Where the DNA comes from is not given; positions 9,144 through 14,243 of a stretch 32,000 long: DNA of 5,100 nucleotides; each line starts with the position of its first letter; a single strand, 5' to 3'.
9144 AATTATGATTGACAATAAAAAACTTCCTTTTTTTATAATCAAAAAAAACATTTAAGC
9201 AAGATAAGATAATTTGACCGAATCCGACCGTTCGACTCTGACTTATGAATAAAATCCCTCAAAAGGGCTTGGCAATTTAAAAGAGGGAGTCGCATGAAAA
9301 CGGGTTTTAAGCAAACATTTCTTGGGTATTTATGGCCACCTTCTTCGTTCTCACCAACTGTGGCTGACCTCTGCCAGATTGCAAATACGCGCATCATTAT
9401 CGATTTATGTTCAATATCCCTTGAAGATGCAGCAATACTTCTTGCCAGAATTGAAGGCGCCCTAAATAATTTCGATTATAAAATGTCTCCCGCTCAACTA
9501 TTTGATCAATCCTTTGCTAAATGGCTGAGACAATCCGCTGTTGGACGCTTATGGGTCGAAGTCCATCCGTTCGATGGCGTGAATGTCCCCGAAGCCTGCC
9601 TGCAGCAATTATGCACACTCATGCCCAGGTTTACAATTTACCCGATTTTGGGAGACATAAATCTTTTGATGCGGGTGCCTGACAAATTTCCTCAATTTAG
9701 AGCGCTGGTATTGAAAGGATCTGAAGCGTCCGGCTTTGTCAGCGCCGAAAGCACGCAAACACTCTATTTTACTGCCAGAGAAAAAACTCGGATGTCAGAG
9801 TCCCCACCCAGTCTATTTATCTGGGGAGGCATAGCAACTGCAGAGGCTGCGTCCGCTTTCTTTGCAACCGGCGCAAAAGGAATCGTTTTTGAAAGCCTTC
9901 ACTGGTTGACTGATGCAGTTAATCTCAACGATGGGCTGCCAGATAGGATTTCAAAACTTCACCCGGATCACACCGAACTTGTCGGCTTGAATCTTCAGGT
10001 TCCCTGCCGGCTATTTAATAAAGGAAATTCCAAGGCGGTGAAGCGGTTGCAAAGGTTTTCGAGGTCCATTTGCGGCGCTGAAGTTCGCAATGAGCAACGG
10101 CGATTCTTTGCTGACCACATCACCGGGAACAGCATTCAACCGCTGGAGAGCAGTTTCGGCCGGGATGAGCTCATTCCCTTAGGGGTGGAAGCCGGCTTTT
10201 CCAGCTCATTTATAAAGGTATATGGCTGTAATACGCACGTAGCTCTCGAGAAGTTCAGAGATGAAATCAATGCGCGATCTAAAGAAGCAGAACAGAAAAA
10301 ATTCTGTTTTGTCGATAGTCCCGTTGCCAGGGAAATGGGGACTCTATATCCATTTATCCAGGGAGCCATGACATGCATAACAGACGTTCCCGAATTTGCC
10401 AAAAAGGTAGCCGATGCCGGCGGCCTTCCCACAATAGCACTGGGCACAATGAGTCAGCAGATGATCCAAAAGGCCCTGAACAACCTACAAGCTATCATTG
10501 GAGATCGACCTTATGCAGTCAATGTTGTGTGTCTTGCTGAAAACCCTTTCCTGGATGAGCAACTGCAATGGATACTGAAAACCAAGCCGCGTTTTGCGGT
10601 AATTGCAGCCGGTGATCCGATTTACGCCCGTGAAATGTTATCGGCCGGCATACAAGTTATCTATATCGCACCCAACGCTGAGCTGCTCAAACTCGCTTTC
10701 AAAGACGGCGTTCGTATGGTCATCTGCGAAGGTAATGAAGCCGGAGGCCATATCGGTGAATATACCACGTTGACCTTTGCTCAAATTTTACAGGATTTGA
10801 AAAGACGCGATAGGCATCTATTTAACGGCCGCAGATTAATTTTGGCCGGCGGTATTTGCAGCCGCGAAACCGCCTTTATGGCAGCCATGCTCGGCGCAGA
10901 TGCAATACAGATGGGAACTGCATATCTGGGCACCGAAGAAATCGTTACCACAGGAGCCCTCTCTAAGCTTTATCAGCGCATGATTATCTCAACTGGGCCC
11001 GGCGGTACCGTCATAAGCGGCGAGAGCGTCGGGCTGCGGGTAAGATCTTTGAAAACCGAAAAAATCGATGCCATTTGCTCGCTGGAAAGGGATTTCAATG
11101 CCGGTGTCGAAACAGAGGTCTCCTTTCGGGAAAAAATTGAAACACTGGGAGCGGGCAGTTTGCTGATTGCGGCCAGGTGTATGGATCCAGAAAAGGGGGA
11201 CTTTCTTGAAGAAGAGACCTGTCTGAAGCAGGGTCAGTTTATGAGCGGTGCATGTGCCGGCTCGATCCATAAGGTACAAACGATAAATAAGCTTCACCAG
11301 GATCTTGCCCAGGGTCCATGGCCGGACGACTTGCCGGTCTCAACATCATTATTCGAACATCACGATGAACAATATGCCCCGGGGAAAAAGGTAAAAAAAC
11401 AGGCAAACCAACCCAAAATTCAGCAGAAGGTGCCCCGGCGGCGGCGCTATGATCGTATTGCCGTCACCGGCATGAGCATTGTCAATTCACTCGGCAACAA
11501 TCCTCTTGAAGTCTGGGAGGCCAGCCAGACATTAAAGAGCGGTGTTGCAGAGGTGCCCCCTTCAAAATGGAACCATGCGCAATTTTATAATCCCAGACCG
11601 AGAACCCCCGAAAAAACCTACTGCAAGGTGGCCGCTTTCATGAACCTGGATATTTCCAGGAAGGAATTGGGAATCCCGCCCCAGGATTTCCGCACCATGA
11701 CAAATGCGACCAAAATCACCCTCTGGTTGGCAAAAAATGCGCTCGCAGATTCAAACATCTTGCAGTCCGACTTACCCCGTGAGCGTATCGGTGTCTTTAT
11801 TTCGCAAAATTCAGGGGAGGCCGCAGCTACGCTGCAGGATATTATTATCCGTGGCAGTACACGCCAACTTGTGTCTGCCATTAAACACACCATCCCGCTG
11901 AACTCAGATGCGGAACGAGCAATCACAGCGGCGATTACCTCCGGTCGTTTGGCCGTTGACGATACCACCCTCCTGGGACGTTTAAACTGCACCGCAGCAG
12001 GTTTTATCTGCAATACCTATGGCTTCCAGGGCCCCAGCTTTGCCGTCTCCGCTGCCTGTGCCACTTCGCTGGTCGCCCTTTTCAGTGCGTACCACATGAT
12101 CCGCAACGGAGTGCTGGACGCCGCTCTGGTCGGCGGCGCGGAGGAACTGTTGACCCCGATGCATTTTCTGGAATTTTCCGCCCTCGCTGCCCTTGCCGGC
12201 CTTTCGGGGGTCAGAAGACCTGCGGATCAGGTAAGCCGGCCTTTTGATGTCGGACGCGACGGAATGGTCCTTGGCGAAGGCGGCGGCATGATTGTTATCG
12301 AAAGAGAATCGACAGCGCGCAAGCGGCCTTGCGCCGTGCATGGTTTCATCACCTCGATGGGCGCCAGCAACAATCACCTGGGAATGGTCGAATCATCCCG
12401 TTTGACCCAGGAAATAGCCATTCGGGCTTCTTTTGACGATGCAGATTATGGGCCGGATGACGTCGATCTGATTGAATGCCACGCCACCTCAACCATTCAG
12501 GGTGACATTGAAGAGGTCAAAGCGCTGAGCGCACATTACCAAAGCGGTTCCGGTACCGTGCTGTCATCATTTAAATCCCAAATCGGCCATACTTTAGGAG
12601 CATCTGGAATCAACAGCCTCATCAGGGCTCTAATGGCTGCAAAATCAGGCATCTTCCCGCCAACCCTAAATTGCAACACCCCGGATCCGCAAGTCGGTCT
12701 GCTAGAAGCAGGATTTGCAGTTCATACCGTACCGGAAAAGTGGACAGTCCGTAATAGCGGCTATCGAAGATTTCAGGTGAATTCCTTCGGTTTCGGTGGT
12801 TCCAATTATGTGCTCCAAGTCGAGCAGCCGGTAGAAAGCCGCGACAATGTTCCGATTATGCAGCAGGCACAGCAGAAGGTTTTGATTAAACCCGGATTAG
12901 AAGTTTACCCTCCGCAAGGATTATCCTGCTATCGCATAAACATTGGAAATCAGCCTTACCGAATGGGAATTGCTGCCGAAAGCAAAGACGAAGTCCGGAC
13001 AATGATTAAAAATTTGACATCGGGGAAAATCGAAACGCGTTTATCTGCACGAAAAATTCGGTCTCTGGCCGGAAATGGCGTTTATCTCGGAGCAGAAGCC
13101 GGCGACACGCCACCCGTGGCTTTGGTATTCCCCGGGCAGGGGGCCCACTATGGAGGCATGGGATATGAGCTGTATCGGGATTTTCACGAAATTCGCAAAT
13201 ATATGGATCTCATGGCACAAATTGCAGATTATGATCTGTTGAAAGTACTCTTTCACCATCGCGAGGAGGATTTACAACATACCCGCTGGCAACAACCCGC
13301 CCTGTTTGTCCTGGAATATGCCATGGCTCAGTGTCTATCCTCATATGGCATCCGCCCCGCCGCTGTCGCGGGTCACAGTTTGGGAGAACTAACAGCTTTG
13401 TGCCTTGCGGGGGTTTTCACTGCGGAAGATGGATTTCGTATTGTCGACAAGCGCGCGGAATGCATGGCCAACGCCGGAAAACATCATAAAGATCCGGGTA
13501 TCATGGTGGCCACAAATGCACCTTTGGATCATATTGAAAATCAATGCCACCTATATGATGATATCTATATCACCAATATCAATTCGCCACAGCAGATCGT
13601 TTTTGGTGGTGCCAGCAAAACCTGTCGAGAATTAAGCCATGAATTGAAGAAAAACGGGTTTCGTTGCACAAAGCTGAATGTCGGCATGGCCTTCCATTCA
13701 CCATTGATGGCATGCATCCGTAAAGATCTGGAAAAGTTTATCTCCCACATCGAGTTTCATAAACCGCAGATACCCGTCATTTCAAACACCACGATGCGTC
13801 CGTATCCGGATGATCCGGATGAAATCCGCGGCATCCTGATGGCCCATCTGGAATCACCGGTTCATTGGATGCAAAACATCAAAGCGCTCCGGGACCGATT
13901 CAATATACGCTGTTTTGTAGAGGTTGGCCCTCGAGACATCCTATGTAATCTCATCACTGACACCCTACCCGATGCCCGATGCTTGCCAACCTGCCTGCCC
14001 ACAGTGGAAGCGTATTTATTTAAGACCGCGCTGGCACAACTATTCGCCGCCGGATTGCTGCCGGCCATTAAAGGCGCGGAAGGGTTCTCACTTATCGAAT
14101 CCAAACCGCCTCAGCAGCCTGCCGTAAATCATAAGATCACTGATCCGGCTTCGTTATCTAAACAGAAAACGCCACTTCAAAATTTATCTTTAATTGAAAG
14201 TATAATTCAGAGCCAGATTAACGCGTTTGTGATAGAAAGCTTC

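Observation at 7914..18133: Single-polypeptide PfaD+PfaA-like megasynthase with a divergent reductase and a PPTase: a compact secondary-lipid/polyketide locus with unknown product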

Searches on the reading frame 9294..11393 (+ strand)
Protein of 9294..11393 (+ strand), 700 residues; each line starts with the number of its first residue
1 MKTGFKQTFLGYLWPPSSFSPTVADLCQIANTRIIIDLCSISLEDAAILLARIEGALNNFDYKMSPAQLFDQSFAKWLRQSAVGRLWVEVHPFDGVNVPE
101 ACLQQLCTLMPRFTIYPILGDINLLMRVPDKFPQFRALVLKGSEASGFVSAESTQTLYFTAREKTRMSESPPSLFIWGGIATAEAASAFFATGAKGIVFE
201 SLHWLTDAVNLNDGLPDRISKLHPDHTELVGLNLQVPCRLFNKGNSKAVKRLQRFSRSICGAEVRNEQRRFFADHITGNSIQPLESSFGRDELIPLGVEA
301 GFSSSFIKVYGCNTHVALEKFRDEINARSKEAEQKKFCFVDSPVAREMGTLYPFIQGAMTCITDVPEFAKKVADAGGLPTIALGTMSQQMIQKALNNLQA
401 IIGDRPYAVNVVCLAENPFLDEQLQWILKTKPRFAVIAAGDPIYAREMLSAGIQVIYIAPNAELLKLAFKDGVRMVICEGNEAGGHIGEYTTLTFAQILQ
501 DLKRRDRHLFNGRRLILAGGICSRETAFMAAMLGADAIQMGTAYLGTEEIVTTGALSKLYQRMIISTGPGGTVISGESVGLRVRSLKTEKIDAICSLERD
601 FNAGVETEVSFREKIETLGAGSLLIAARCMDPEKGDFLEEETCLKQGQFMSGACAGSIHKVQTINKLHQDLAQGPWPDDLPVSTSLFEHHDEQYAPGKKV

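Call 46: search_solved_structures(query=window:9294-11393:+, max_evalue=0.01)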
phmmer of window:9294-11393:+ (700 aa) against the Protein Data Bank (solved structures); distinct sequences matched with E-value up to 0.01: 23.
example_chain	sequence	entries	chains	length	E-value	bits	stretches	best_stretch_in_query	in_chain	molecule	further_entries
7l00_A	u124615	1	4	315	4.9e-29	104.3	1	346-642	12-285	Enoyl-Acyl Carrier Protein Reductase FabK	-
9pl0_A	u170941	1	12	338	7.1e-27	97.2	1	343-641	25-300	Enoyl-[acyl-carrier-protein] reductase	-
2z6i_A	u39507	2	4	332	2e-26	95.7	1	351-672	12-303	Trans-2-enoyl-ACP reductase II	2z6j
5gvh_A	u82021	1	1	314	2.2e-25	92.2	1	352-598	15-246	Enoyl-[acyl-carrier-protein] reductase [FMN]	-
3bo9_A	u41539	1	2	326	2.3e-25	92.2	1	351-598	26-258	Putative nitroalkan dioxygenase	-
5gvj_A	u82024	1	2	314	7.6e-25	90.5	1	352-598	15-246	Enoyl-[acyl-carrier-protein] reductase [FMN]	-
4iql_A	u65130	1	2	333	8.6e-19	70.5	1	346-550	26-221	Enoyl-(Acyl-carrier-protein) reductase II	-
4qis_A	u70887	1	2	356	4.8e-11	44.9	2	425-550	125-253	Nitronate monooxygenase family protein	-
4q4k_A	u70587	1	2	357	4.9e-11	44.8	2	425-550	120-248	Nitronate Monooxygenase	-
2gjl_A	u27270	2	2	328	8.1e-11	44.1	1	347-551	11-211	hypothetical protein PA1024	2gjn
6e2a_A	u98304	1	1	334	8.5e-11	44.1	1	347-551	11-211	Nitronate monooxygenase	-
4qit_A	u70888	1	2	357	8.5e-10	40.7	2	345-448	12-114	Nitronate monooxygenase family protein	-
5lsm_A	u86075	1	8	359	1e-09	40.5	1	417-553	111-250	FMN-dependent nitronate monooxygenase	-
4qiu_A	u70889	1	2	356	1.7e-09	39.7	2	345-448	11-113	Nitronate monooxygenase family protein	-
3bw4_A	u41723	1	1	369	2.5e-07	32.6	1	449-554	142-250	2-nitropropane dioxygenase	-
6lkc_A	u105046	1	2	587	0.0083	17.6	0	341-434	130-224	Polyunsaturated fatty acid synthase PfaD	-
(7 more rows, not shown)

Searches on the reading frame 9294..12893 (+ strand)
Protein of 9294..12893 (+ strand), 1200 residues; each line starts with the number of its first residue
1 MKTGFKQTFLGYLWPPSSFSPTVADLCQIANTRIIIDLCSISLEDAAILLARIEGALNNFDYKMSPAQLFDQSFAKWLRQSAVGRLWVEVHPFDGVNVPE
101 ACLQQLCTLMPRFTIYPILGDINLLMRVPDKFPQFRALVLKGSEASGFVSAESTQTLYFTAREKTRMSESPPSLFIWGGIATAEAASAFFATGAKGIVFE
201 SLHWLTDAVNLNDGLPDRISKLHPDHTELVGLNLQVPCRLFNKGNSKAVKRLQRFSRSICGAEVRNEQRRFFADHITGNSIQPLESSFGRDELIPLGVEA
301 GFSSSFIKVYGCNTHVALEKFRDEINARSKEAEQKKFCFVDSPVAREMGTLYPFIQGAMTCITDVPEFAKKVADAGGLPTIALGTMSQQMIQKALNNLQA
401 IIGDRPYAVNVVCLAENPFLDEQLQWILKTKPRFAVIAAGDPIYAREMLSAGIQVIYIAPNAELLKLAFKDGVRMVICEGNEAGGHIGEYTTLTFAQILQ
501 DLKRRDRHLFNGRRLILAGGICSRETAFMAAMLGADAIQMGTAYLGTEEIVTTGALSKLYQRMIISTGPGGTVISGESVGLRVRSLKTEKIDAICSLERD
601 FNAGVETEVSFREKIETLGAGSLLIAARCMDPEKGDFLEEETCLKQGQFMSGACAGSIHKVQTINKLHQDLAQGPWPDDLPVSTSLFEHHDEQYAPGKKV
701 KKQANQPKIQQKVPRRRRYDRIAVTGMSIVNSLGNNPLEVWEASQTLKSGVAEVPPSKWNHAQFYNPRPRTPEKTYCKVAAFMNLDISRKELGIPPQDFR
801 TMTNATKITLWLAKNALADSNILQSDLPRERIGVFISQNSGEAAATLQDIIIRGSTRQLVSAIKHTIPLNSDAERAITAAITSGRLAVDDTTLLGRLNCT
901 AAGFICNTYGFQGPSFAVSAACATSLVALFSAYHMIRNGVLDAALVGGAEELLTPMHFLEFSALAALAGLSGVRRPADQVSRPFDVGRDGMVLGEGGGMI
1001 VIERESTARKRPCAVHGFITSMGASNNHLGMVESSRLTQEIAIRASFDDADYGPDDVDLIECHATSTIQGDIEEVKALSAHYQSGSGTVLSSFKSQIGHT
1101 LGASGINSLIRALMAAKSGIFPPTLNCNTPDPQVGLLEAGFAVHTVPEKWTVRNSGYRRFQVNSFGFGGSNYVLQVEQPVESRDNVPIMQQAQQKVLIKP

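Call 42: search_dna_similar(query=window:9294-12893:+, collection=plasmids, mode=protein, max_rows=25, max_evalue=1e-20)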
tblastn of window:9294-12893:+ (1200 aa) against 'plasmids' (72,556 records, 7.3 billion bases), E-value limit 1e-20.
In 4 record(s) the limit of 40 matching pieces per record was reached: places in those records are undercounted.
Records with a match: 1152; places in all: 3514; records where one place covers at least 80% of the query: 1.
Best place of each record, by identity: <60% 1152.
By first word of the organism name: Streptomyces 252; Ralstonia 128; Rhizobium 106; Sinorhizobium 87; Bacillus 72; Burkholderia 54; Pantoea 51; Agrobacterium 18; Priestia 16; Klebsiella 15; and 119 more.
By predicted mobility (MOB-suite, as given by PLSDB): non-mobilizable 691; mobilizable 233; conjugative 228.
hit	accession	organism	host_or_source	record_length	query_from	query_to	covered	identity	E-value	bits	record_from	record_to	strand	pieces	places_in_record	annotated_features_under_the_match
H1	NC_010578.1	Beijerinckia indica subsp. indica ATCC 9039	-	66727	197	1187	83%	27.1%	1e-83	309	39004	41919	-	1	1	type I polyketide synthase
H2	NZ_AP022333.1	Methylosinus sp. C49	-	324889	286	1178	74%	27.9%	7e-80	297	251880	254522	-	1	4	type I polyketide synthase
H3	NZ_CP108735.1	Streptomyces sp. NBC_00984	-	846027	290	1187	75%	26.5%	6e-64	247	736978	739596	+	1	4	SDR family oxidoreductase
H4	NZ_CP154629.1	Acetoanaerobium noterae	cell culture,Sludge of a digestion ...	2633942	339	1174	69%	28.6%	2e-30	264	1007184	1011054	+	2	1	none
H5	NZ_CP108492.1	Streptomyces sp. NBC_01243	-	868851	290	1172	74%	26.6%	1e-64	249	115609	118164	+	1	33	type I polyketide synthase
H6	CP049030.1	Rhodobacteraceae bacterium SC52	Apostichopus japonicus,pure ...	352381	342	1178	70%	26.3%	8e-55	218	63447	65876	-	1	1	SDR family NAD(P)-dependent oxidoreductase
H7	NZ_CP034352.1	Streptomyces sp. W1SF4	-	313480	677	1200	44%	29.2%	3e-38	164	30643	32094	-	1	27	type I polyketide synthase (x2)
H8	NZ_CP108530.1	Streptomyces sp. NBC_01224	-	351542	657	1179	44%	29.3%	2e-35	155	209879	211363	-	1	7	SDR family NAD(P)-dependent oxidoreductase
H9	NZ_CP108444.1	Streptomyces sp. NBC_01276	-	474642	677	1183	42%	29.7%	2e-38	165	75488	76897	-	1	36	type I polyketide synthase | SDR family NAD(P)-dependent oxidoreductase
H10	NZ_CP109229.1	Streptomyces anthocyanicus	-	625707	722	1186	39%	32.2%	6e-41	173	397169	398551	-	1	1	aminotransferase class I/II-fold pyridoxal phosphate-dependent enzyme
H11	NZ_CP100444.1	Streptomyces rimosus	pure culture,OTC cluster deletion ...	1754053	677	1192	43%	29.0%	2e-38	164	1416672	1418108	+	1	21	record has no annotation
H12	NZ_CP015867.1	Streptomyces parvulus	-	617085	657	1179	44%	28.5%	3e-39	167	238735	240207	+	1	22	type I polyketide synthase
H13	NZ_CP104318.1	Streptomyces angustmyceticus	whole organism,soil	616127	679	1200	44%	28.5%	6e-37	160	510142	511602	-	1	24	type I polyketide synthase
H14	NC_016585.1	Azospirillum lipoferum 4B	-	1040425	680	1178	42%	29.8%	2e-46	191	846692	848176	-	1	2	none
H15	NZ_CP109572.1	Streptomyces anthocyanicus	-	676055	722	1183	39%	32.2%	4e-41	174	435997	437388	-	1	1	aminotransferase class I/II-fold pyridoxal phosphate-dependent enzyme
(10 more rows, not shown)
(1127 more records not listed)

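Call 43: get_annotated_region(hit=H1, flank=9000)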
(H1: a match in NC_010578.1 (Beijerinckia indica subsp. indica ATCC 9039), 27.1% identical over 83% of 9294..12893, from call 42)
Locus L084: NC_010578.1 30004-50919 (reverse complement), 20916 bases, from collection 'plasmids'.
description: Beijerinckia indica subsp. indica ATCC 9039 plasmid pBIND02, complete sequence
organism: Beijerinckia indica subsp. indica ATCC 9039 (NCBI taxid 395963)
taxonomy: Bacteria; Pseudomonadota; Alphaproteobacteria; Hyphomicrobiales; Beijerinckiaceae; Beijerinckia; Beijerinckia indica; Beijerinckia indica subsp. indica ATCC 9039
host: -; source: -; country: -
typing (MOB-suite, as given by PLSDB): non-mobilizable; replicon rep_cluster_499
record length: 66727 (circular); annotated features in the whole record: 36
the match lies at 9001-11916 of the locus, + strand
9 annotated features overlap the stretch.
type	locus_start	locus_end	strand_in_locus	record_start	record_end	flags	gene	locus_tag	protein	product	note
CDS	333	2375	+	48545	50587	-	-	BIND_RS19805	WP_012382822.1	sigma-54-dependent Fis family transcriptional regulator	-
CDS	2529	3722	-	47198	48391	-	-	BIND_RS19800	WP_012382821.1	serine hydrolase domain-containing protein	-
CDS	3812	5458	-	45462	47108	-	-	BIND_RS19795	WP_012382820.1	NAD(P)/FAD-dependent oxidoreductase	-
CDS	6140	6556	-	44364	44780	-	-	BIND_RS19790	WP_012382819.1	hypothetical protein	-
CDS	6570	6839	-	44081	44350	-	-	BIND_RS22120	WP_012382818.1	hypothetical protein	-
CDS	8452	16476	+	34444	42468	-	-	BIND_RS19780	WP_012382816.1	type I polyketide synthase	-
CDS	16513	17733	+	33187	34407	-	-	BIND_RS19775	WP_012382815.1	3-oxoacyl-[acyl-carrier-protein] synthase III C-terminal domain-containing protein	-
CDS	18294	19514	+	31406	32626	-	-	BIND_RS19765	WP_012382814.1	3-oxoacyl-[acyl-carrier-protein] synthase III C-terminal domain-containing protein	-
CDS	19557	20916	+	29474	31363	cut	-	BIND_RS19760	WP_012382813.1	4'-phosphopantetheinyl transferase superfamily protein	-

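Call 91: search_protein_families(library=pfam, proteins=[L084:8452-16473:+], max_evalue=0.01)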
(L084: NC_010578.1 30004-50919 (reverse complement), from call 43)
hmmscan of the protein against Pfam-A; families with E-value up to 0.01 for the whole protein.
L084:8452-16473:+ (2674 aa): 9 families
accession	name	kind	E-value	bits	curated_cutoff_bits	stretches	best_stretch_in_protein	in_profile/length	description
PF00109.32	ketoacyl-synt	-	9.5e-65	219.1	20.8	1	686-963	2-252/252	Beta-ketoacyl synthase, N-terminal domain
PF02801.28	Ketoacyl-synt_C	-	6.7e-40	136.2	20.8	1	971-1088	1-118/119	Beta-ketoacyl synthase, C-terminal domain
PF00698.26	Acyl_transf_1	-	1.2e-38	133.8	32.7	1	1265-1546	3-268/319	Acyl transferase domain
PF08659.16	KR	-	1.6e-33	116.6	22.6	1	2391-2615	2-179/180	KR domain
PF03060.21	NMO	-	1.8e-22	80.6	28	2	312-584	2-285/331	Nitronate monooxygenase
PF00106.31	adh_short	-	8.5e-16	58.5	26.6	1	2474-2616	36-184/195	short chain dehydrogenase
PF13561.12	adh_short_C2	-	2e-12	47.6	27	1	2477-2603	34-163/236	Enoyl-(Acyl carrier protein) reductase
PF00550.31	PP-binding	-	3e-11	43.8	20.8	2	2032-2077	3-47/67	Phosphopantetheine attachment site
PF16197.11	KAsynt_C_assoc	-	2.5e-09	38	33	1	1091-1203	1-105/111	Ketoacyl-synthetase C-terminal extension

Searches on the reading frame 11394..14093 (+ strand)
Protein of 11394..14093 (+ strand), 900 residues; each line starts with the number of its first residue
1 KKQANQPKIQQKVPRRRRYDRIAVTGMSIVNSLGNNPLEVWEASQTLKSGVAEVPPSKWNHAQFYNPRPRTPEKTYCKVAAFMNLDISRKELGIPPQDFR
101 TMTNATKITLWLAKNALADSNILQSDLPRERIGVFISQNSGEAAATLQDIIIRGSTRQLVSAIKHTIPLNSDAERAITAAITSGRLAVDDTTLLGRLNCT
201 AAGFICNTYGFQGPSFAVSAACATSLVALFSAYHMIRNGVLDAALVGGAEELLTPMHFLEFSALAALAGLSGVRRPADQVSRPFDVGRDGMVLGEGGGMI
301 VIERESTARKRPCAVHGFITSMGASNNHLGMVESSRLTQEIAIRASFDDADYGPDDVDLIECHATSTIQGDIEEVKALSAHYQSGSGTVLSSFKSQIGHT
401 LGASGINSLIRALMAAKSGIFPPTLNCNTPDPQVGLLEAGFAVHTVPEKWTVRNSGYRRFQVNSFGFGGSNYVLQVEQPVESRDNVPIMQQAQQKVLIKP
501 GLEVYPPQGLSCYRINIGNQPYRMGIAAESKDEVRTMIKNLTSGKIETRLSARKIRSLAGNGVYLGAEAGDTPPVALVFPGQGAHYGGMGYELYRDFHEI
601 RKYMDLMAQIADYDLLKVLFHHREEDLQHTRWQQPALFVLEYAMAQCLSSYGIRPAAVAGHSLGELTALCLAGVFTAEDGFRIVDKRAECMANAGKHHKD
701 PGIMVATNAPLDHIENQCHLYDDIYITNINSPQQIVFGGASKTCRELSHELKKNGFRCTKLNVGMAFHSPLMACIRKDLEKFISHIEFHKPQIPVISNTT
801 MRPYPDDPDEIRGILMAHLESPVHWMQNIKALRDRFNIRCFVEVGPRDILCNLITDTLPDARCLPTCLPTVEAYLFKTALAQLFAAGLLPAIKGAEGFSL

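Call 66: search_solved_structures(query=window:11394-14093:+, max_evalue=1e-20)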
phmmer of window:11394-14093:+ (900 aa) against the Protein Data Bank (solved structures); distinct sequences matched with E-value up to 1e-20: 181 (the best 60 are shown).
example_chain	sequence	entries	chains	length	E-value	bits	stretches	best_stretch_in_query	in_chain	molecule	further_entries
4mz0_A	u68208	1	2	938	5.3e-69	236.3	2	571-888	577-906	CurL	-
6c9u_A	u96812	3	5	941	1.1e-65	225.3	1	189-861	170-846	6-deoxyerythronolide-B synthase EryA2, modules 3 and 4 | EryAII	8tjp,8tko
11sz_A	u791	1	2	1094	2.4e-65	224.2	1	192-887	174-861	6-deoxyerythronolide-B synthase, Erythronolide synthase EryA2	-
2qo3_A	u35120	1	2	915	2.9e-65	223.9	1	190-861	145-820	EryAII Erythromycin polyketide synthase modules 3 and 4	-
7m7e_B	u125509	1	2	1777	8.9e-65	222.3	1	190-861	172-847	6-deoxyerythronolide-B synthase EryA2, modules 3 and 4,EryAI,6-deoxyerythronolide-B syntha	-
8tpw_A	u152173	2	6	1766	2e-64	221.1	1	190-861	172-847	EryAII,EryAII,EryAII,EryAII,6-deoxyerythronolide-B synthase EryA3, modules 5 and 6 | EryAII,EryAII,EryAII,6-deoxyerythronolide-B synthase EryA3, modules 5 and 6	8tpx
8in9_A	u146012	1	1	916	1.1e-62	215.4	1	185-862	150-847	Polyketide synthase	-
9iyw_A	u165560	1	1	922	2.8e-62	214.1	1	187-887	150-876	Polyketide synthase,GfsA KSQ-AncAT chimeric protein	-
8ee0_A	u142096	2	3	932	4.7e-62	213.3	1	187-885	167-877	6-deoxyerythronolide B synthase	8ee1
9d2y_A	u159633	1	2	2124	2.7e-61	210.8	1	180-857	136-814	Multifunctional mycocerosic acid synthase membrane-associated MAS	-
9d2z_A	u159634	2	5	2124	2.7e-61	210.8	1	180-857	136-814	Mycocerosic acid synthase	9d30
7vee_A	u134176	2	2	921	4.5e-61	210.1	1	187-862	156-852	Polyketide synthase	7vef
7uwr_A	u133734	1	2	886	7.3e-61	209.4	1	184-478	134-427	Narbonolide/10-deoxymethynolide synthase PikA1, modules 1 and 2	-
9pc6_A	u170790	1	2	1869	4.5e-60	206.7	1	194-852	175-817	6-deoxyerythronolide-B synthase,RifR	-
9pat_A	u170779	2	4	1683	6.8e-60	206.2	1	194-852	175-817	6-deoxyerythronolide-B synthase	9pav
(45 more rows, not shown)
